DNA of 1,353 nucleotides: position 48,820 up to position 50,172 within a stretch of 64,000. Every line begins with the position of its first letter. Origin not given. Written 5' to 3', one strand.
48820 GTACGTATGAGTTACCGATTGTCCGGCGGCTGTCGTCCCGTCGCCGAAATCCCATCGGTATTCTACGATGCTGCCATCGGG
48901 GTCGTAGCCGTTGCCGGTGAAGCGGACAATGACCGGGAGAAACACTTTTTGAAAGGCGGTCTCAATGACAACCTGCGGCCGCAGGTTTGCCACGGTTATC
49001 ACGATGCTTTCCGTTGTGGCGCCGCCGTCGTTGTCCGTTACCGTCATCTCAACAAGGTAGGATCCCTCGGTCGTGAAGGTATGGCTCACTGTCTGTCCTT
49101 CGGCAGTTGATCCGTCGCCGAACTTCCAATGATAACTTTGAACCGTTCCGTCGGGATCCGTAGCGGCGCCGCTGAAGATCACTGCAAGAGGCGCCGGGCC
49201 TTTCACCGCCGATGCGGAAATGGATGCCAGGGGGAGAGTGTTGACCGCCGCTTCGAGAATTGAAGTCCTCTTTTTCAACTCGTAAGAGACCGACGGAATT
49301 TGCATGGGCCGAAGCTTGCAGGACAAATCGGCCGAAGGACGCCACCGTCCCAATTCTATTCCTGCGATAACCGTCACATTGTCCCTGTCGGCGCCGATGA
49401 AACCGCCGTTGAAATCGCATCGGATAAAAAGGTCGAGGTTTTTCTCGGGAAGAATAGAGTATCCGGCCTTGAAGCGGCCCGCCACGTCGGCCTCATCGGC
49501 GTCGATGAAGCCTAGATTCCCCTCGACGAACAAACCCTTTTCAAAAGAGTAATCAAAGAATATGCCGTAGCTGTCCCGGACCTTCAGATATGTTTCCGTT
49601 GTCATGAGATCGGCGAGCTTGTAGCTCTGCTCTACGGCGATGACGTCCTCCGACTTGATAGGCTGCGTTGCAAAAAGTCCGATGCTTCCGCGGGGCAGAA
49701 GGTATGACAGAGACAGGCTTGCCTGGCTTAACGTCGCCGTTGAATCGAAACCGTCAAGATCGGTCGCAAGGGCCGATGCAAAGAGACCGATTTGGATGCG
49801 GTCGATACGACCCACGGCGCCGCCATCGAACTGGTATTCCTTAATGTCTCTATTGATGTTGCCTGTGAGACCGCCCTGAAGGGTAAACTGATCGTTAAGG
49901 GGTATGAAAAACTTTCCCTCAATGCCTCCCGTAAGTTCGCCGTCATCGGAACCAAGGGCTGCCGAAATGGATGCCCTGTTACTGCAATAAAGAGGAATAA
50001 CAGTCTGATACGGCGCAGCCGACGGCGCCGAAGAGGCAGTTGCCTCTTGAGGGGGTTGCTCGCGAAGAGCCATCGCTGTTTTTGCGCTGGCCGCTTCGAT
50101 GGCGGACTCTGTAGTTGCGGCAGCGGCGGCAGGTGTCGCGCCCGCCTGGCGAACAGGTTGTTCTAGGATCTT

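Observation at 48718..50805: OmpA-domain / beta-barrel / 2xPKD protein with inverse-autotransporter-like domain order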

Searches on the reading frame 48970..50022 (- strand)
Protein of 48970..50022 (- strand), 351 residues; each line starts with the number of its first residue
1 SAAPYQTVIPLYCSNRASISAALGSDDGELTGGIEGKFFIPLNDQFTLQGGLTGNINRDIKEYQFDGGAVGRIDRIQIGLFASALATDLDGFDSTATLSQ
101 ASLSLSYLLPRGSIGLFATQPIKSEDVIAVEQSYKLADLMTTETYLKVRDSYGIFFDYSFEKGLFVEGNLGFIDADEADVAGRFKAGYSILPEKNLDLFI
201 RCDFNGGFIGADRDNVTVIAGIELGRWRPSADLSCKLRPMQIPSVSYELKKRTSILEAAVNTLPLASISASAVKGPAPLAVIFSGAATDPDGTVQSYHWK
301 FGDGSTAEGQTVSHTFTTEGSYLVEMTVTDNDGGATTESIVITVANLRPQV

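Call 32: predict_structure(alignment_id=A3)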
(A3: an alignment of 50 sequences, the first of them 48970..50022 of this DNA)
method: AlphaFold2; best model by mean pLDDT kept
length: 351 residues; sequences in the alignment: 50
mean_pLDDT: 93.4   pTM: 0.75
mean pLDDT of the five models: 93.4, 93.5, 92.9, 92.9, 92.6
residues with pLDDT >= 90: 293; 70-90: 38; 50-70: 20; < 50: 0
segments of 3 or more residues with pLDDT < 50: none
pLDDT, mean of each block of 10 residues (from residue 1): 62 84 96 98 95 97 98 97 98 96 97 97 97 91 98 97 95 91 97 95 94 90 90 79 97 89 95 96 96 96 98 98 98 96 85 56
secondary structure, 60 per line:
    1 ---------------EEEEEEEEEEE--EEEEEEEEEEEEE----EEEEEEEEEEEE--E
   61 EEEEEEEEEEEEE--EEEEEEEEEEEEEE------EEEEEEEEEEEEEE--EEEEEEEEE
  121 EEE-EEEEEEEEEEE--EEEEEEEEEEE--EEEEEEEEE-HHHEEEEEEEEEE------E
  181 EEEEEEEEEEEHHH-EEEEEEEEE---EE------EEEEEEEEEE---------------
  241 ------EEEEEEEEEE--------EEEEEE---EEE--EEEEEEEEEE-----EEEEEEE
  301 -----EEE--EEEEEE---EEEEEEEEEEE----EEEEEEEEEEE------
elements in order: E16-26 E29-41 E46-57 E60-73 E76-89 E96-109 E112-123 E125-135 E138-148 E151-159 E164-173 E180-191 E196-204 E216-225 E247-256 E265-270 E274-276 E279-288 E294-300 E306-308 E311-316 E320-330 E335-345

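Call 35: fold_search(model_id=the predicted structure, library=pdb)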
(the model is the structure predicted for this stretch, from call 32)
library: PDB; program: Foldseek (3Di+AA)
matches with E <= 10: 1042; with E <= 0.001: 80
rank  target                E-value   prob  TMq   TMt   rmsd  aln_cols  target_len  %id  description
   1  4aqo                  1.2e-06  1.00  0.24  0.91   1.3        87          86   37  CRYSTAL STRUCTURE OF THE CALCIUM BOUND PKD-like DOMAIN OF COLLAGENASE G FROM CLOSTRIDIUM HISTOLYTICUM AT 0.99 ANGSTROM R (released 2013-06-05)
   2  4jrw_A                1.2e-06  1.00  0.23  0.88   1.3        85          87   36  Crystal structure of Clostridium histolyticum colg collagenase PKD domain 2 at 1.6 Angstrom resolution (released 2014-05-21)
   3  4tn9_A                1.3e-06  1.00  0.23  0.90   1.2        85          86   36  Crystal structure of Clostridium histolyticum ColG collagenase polycystic kidney disease-like domain at 1.4 Angstrom r (released 2015-03-11)
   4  2y72_A                3.7e-06  1.00  0.23  0.91   1.4        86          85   35  Crystal structure of the PKD Domain of Collagenase G from Clostridium Histolyticum at 1.18 Angstrom Resolution. (released 2011-09-28)
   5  2wvp                  3.9e-06  1.00  0.36  0.46  16.1       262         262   10  Synthetically modified OmpG (released 2010-07-14)
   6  4jgu_A                7.1e-06  1.00  0.23  0.81   1.4        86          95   34  Crystal structure of Clostridium histolyticum ColH collagenase polycystic kidney-disease-like domain 2b at 1.4 Angstro (released 2014-03-05)
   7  5g26                  7.4e-06  1.00  0.42  0.56   6.8       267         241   10  Unveiling the Mechanism Behind the in-meso Crystallization of Membrane Proteins (released 2017-02-15)
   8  2x9k                  9.0e-06  1.00  0.35  0.42  15.5       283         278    9  Structure of a E.coli porin (released 2011-01-26)
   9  1l0q_A                1.1e-05  1.00  0.24  0.21  26.7       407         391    9  Tandem YVTN beta-propeller and PKD domains from an archaeal surface layer protein (released 2002-11-06)
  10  6prn                  1.3e-05  1.00  0.25  0.29  14.2       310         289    8  E1M, K50A, R52A MUTANT OF RH. BLASTICA PORIN (released 1998-08-12)
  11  2f1c                  1.4e-05  1.00  0.36  0.47  15.2       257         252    8  Crystal structure of the monomeric porin OmpG (released 2006-06-27)
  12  2iwv_A                1.5e-05  1.00  0.35  0.42  16.1       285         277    9  Structure of the monomeric outer membrane porin OmpG in the open and closed conformation (released 2006-08-14)
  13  7q5c                  1.5e-05  1.00  0.34  0.44  15.4       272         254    9  Crystal structure of OmpG in space group 96 (released 2022-11-16)
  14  1prn                  1.6e-05  1.00  0.24  0.29  14.7       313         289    8  REFINED STRUCTURE OF PORIN FROM RHODOPSEUDOMONAS BLASTICA AND COMPARISON WITH THE PORIN FROM RHODOBACTER CAPSULATUS (released 1994-10-15)
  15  7prn                  1.7e-05  1.00  0.25  0.29  17.4       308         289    8  E1M, D97A, E99A MUTANT OF RH. BLASTICA PORIN (released 1998-08-12)
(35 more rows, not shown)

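Call 41: search_solved_structures(query=A3, max_evalue=10, show_alignments=0)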
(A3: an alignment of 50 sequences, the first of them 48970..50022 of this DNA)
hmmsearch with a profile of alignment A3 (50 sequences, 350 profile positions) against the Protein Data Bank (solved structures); distinct sequences matched with E-value up to 10: 34.
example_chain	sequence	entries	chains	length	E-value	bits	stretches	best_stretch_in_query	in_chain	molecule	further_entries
9lqj_A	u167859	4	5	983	3.8e-29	104.9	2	254-346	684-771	Collagenase ColH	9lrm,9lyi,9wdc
9lrk_A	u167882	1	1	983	3.8e-29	104.9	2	254-346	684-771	Collagenase ColH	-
6nz0_Z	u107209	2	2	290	6.5e-27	97.5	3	256-348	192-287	Dyslexia-associated protein KIAA0319-like protein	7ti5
4aqo_A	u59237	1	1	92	1.1e-17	67.2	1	256-346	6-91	COLLAGENASE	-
4jrw_A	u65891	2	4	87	5.5e-17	64.9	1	258-347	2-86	Collagenase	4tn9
2y3u_A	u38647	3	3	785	4.3e-16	61.9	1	254-346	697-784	COLLAGENASE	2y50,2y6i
4u7k_A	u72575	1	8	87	5.7e-16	61.5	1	257-345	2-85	ColH protein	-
4u6t_A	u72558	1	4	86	7.8e-16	61.1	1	257-345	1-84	ColH protein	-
2yrl_A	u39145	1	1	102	1.6e-15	60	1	261-348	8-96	KIAA1837 protein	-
2y72_A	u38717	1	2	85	5.3e-15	58.3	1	266-346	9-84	COLLAGENASE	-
4jgu_A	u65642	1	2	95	1.3e-13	53.7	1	256-346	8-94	ColH protein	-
7kpn_Z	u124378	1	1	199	9.4e-13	50.9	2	256-348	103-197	Dyslexia-associated protein KIAA0319-like protein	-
4l9d_A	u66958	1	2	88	2e-12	49.9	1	270-346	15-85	Protease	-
2c26_A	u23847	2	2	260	1.4e-11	47.1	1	271-348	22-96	ENDOGLUCANASE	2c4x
6aem_A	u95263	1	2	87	1.1e-09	40.9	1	257-344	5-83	PKD domain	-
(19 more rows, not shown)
